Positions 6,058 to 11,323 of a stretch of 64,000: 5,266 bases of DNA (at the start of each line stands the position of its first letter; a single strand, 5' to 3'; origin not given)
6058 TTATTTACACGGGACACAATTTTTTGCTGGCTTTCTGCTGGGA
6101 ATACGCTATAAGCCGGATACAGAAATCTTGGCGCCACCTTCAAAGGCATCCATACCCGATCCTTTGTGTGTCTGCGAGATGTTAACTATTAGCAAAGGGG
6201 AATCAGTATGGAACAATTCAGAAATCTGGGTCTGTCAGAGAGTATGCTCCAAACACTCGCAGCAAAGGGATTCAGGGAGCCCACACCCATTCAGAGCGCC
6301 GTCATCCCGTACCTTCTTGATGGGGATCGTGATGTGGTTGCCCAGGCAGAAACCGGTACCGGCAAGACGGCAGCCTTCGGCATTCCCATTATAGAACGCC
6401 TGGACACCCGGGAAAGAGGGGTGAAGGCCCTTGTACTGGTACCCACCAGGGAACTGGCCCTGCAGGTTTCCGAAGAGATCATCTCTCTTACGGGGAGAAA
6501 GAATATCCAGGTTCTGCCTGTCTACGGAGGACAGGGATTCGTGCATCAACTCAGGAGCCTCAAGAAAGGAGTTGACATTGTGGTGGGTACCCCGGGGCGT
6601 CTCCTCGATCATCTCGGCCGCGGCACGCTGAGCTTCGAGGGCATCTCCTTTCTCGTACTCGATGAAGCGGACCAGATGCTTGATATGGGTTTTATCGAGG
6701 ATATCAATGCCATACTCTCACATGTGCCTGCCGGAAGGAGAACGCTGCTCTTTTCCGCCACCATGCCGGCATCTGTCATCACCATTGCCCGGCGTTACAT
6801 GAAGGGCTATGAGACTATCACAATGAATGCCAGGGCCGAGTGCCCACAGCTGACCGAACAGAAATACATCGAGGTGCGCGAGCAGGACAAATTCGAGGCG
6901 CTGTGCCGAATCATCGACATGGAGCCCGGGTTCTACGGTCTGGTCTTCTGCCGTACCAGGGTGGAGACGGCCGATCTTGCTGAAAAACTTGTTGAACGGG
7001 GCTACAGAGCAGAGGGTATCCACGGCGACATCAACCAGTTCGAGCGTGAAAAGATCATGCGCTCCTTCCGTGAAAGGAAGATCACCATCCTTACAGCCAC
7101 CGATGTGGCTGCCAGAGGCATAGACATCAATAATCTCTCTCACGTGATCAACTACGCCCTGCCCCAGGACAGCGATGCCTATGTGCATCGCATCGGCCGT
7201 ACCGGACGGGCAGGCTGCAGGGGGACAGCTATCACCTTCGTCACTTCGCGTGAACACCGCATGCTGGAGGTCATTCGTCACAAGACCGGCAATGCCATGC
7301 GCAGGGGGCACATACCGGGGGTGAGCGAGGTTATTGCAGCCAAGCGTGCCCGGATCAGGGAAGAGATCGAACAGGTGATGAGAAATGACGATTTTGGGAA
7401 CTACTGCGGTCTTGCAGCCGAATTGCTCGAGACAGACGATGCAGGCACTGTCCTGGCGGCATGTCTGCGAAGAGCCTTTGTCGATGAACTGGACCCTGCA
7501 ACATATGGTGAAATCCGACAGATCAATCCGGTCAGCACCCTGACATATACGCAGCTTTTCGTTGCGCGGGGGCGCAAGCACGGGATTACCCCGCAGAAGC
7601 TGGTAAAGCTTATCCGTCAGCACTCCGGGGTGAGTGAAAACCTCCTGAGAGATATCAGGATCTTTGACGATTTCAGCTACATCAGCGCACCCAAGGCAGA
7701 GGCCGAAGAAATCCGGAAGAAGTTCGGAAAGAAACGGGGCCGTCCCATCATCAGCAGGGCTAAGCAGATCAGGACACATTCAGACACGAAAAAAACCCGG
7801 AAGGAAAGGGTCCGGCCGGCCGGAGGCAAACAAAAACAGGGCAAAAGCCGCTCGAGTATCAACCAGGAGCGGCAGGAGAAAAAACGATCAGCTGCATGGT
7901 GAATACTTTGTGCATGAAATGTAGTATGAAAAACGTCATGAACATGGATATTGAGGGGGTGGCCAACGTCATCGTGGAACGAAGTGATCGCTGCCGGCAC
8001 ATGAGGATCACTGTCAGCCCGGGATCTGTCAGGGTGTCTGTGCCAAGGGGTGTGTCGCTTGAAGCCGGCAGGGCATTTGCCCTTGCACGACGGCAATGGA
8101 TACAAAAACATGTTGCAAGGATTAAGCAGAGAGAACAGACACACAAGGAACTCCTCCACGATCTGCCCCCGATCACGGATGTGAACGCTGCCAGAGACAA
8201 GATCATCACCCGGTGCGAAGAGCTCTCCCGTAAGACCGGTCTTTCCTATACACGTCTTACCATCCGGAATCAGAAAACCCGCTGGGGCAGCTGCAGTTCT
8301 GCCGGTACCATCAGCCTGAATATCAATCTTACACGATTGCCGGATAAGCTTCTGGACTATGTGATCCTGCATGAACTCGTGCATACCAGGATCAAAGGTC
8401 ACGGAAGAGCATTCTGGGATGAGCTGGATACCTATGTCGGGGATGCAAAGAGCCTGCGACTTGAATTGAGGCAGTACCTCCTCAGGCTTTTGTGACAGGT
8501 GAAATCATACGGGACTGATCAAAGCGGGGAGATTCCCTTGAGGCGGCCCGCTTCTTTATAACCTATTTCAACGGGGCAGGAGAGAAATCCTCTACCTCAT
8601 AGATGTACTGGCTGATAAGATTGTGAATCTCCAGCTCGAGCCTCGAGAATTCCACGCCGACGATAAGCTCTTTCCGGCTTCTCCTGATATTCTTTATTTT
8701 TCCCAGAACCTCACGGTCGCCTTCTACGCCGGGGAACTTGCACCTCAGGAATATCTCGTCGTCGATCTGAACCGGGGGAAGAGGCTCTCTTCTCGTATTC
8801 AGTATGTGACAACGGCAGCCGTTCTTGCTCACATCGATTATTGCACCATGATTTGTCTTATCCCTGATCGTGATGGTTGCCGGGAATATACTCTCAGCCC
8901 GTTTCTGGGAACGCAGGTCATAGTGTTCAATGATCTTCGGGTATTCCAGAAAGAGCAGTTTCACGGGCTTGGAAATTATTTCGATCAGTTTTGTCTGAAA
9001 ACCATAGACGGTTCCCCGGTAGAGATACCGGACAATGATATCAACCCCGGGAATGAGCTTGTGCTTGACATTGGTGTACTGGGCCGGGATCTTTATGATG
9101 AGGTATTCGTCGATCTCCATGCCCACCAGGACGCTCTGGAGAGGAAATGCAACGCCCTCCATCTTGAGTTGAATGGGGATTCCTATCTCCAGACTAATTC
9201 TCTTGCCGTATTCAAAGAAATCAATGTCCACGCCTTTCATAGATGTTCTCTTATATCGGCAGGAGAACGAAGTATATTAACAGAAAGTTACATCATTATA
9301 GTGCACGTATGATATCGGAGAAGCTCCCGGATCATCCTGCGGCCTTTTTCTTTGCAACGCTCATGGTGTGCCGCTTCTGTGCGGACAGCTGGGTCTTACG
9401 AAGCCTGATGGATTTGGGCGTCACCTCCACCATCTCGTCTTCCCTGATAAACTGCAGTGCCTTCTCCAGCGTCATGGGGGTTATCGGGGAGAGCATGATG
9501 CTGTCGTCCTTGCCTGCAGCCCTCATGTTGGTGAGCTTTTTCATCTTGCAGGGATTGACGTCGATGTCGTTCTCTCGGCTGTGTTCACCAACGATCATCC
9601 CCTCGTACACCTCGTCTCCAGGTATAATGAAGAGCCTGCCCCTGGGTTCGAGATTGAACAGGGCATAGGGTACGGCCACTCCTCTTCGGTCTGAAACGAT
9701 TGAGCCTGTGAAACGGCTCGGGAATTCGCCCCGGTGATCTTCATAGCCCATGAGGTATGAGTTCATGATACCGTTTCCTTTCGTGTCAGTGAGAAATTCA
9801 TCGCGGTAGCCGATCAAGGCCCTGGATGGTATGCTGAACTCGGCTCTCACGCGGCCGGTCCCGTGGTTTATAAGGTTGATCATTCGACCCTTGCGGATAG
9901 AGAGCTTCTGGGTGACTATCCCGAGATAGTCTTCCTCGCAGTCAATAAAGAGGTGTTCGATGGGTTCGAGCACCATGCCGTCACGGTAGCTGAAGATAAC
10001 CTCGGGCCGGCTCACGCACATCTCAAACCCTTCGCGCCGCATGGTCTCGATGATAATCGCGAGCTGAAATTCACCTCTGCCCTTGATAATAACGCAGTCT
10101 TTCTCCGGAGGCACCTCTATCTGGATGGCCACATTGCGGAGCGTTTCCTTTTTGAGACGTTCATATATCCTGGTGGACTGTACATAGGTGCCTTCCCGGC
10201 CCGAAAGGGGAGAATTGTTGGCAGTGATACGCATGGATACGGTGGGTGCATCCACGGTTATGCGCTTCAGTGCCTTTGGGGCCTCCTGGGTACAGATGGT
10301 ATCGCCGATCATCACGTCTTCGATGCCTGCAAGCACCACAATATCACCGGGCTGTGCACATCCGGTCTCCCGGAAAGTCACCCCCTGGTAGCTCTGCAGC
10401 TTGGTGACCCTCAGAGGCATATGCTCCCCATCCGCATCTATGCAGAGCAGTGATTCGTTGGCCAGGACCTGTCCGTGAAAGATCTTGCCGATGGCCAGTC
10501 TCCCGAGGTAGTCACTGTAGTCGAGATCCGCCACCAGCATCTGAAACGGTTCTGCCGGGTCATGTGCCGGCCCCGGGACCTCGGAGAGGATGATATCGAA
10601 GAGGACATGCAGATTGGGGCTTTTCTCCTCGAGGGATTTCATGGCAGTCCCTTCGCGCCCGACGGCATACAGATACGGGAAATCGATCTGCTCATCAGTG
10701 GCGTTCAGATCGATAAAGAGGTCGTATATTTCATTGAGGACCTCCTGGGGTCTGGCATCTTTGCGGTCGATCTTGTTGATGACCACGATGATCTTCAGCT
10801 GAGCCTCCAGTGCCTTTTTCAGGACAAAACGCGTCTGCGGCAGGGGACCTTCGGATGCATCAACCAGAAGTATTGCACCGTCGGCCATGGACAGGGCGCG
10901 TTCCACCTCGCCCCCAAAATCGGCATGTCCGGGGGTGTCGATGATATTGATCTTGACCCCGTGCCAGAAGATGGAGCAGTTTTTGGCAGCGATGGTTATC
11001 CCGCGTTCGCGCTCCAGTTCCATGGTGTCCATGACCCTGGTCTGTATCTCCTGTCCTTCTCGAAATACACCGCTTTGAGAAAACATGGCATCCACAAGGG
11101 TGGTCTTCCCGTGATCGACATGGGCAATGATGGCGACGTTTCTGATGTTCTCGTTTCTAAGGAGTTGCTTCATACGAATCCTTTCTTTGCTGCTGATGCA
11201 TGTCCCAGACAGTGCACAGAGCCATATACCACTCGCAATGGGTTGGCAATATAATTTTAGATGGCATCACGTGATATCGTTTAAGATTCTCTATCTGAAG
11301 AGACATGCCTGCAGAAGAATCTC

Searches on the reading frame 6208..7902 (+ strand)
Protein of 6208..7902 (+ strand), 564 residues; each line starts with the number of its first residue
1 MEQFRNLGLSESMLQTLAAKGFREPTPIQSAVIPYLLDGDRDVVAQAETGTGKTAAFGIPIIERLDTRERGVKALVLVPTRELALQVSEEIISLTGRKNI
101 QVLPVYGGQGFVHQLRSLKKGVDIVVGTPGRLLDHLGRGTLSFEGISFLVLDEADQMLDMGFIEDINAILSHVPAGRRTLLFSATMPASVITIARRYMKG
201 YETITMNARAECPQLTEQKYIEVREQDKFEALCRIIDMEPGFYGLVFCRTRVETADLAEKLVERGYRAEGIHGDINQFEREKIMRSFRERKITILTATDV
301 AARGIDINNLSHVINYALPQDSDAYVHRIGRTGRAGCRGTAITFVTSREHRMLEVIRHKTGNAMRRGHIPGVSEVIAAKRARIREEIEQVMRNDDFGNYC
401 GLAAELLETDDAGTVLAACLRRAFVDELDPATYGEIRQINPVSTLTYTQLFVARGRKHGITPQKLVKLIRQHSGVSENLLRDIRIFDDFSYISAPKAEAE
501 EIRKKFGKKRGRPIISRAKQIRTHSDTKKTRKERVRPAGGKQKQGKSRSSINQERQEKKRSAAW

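Call 40: search_protein_families(library=pfam, proteins=[window:6208-7902:+])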
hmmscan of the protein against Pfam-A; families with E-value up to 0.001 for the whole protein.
window:6208-7902:+ (564 aa): 4 families
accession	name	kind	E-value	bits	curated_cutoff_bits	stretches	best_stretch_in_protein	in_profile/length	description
PF00270.35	DEAD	-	4.5e-49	166.8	26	1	26-190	1-164/167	DEAD/DEAH box helicase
PF00271.37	Helicase_C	-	1.4e-32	112.6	23.5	1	227-336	1-110/110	Helicase conserved C-terminal domain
PF03880.21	DbpA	-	1.7e-13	50.8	25.6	1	450-512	2-66/72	DbpA RNA binding domain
PF04851.21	ResIII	-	5.1e-09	36.7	22.5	1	34-186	13-162/164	Type III restriction enzyme, res subunit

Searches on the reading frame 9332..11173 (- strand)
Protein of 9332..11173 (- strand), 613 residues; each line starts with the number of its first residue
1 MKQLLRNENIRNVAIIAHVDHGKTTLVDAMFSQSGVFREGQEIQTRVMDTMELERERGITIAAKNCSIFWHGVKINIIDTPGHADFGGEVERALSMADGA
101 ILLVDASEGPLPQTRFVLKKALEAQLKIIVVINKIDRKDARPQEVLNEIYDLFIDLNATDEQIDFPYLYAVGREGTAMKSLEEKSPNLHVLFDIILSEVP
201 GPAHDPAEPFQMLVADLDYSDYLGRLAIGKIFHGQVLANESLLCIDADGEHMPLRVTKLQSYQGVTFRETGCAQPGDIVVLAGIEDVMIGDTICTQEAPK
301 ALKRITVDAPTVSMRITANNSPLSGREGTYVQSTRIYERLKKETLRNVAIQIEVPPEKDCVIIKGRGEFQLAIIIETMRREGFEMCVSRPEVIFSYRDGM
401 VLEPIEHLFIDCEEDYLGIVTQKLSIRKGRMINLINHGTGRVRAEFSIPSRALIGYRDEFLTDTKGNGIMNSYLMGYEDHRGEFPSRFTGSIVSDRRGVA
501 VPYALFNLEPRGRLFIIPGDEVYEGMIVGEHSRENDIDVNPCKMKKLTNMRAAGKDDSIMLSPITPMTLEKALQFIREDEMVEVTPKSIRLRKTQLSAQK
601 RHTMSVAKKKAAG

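Call 40: search_protein_families(library=pfam, proteins=[window:9332-11173:-])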
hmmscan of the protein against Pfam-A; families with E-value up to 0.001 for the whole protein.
window:9332-11173:- (613 aa): 7 families
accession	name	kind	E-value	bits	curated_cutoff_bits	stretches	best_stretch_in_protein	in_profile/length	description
PF00009.33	GTP_EFTU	-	8.9e-58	195.4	26.5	1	8-182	1-179/188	Elongation factor Tu GTP binding domain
PF21018.2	BipA_C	-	5.3e-47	158.6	23.8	1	489-597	1-109/110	TypA/BipA C-terminal domain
PF00679.30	EFG_C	-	2.4e-19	69.6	27.9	1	401-484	2-85/89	Elongation factor G C-terminus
PF03144.31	GTP_EFTU_D2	-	3.8e-07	30.9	30.3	1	224-294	1-73/73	Elongation factor Tu domain 2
PF01926.29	MMR_HSR1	-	1.3e-06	28.9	21.9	1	13-134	2-113/113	50S ribosome-binding GTPase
PF22042.2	EF-G_D2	-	1.1e-05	25.9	27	1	209-295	1-83/84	Elongation factor G domain 2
PF00735.24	Septin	-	0.00074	19.3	26.2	0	13-86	7-75/280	Septin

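Call 65: list_cluster_members(proteins=[window:9332-11173:-, window:30798-32432:-, window:43944-46604:+, P0002, window:6208-7902:+, window:55783-57813:-])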
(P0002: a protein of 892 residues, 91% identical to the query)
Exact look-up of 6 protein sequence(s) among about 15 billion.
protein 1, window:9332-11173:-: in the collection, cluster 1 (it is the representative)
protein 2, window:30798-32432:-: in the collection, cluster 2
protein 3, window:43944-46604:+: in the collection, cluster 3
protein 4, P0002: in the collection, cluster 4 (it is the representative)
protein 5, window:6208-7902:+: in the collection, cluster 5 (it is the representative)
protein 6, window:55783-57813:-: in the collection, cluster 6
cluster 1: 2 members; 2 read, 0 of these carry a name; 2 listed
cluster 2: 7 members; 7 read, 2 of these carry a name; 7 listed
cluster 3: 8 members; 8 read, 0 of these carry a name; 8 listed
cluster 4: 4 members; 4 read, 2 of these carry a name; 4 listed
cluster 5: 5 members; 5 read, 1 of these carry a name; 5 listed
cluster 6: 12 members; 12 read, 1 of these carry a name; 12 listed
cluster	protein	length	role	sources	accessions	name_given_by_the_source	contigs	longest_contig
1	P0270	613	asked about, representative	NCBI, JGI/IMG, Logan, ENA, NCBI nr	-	-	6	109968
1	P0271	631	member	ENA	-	-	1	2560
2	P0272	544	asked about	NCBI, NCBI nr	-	-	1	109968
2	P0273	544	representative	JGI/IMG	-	-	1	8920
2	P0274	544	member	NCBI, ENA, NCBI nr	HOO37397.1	MAG TPA: hydroxylamine reductase [Deltaproteobacteria bacterium] | hydroxylamine reductase [Deltaproteobacteria bacterium]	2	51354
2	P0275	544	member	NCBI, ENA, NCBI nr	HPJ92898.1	MAG TPA: hydroxylamine reductase [Deltaproteobacteria bacterium] | hydroxylamine reductase [Deltaproteobacteria bacterium]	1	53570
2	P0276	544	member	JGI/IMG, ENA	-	-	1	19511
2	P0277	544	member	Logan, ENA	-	-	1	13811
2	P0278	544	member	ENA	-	-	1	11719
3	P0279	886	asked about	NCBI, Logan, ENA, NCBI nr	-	-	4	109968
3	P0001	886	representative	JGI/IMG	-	-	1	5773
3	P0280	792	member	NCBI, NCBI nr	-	-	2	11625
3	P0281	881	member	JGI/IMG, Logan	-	-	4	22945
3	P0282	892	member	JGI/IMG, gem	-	-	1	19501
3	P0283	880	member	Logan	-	-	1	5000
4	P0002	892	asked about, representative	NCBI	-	-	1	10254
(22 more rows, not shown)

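Call 69: find_encoding_contigs(protein=P0281, flank=9000, max_places=2)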
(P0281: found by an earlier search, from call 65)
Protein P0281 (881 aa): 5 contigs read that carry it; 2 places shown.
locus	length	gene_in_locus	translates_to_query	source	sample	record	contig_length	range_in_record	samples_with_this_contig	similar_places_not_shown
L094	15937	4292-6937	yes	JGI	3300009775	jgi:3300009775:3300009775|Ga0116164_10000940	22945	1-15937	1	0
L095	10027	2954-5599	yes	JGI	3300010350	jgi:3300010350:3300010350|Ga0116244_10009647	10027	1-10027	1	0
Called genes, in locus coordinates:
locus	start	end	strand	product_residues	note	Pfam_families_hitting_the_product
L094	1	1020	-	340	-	?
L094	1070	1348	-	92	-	-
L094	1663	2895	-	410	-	PF02550:AcetylCoA_hydro, PF13336:AcetylCoA_hyd_C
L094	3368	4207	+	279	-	PF00106:adh_short, PF08659:KR, PF13561:adh_short_C2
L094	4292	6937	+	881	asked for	PF00171:Aldedh, PF00465:Fe-ADH, PF13685:Fe-ADH_2 (weak), PF25137:ADH_Fe_C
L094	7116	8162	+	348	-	PF01144:CoA_trans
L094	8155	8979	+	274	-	PF01144:CoA_trans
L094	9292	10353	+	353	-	PF12802:MarR_2 (faint), PF00037:Fer4 (weak), PF13237:Fer4_10 (weak), PF14697:Fer4_21, PF12838:Fer4_7, PF13187:Fer4_9 (weak), PF12797:Fer4_2 (weak), PF00037:Fer4, +1 more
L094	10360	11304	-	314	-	PF00899:ThiF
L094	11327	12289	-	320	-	PF00899:ThiF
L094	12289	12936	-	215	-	-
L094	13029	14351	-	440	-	PF02730:AFOR_N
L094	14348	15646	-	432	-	PF13484:Fer4_16 (faint), PF13187:Fer4_9 (weak), PF12838:Fer4_7 (weak), PF13187:Fer4_9 (weak), PF13247:Fer4_11, PF12801:Fer4_5, PF12838:Fer4_7 (weak), PF13187:Fer4_9 (weak), +7 more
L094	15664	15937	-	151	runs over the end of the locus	PF13187:Fer4_9 (faint), PF13183:Fer4_8, PF12838:Fer4_7 (weak), PF13534:Fer4_17 (weak)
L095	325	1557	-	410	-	PF02550:AcetylCoA_hydro, PF13336:AcetylCoA_hyd_C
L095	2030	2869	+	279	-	PF00106:adh_short, PF08659:KR, PF13561:adh_short_C2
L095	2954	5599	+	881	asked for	PF00171:Aldedh, PF00465:Fe-ADH, PF13685:Fe-ADH_2 (weak), PF25137:ADH_Fe_C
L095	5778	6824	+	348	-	PF01144:CoA_trans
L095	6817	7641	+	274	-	PF01144:CoA_trans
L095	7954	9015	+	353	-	PF12802:MarR_2 (faint), PF00037:Fer4 (weak), PF13237:Fer4_10 (weak), PF14697:Fer4_21, PF12838:Fer4_7, PF13187:Fer4_9 (weak), PF12797:Fer4_2 (weak), PF00037:Fer4, +1 more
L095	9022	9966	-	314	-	PF00899:ThiF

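Call 70: find_encoding_contigs(protein=P0282, flank=9000, max_places=2)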
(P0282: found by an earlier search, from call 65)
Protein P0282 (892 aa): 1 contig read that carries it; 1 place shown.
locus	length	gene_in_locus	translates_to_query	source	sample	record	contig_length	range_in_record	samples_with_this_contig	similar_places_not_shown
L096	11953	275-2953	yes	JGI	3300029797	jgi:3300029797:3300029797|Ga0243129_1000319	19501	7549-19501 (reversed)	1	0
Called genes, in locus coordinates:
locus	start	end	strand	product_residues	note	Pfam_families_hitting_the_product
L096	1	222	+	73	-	?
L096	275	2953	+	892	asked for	PF00171:Aldedh, PF00465:Fe-ADH, PF13685:Fe-ADH_2 (weak), PF25137:ADH_Fe_C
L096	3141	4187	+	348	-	PF01144:CoA_trans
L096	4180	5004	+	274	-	PF01144:CoA_trans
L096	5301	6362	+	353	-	PF12797:Fer4_2 (faint), PF12800:Fer4_4 (faint), PF00037:Fer4 (weak), PF13237:Fer4_10, PF14697:Fer4_21, PF12838:Fer4_7, PF13187:Fer4_9, PF00037:Fer4 (weak), +1 more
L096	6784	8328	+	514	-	PF00890:FAD_binding_2, PF01266:DAO, PF03486:HI0933_like (faint), PF07992:Pyr_redox_2 (faint), PF12831:FAD_oxidored, PF13450:NAD_binding_8 (weak)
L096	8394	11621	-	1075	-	PF00873:ACR_tran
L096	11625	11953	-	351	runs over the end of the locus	PF25919:BSH_CusB (faint), PF25917:BSH_RND (weak), PF25973:BSH_CzcB, PF25893:HH_CzcB, PF25954:Beta-barrel_RND_2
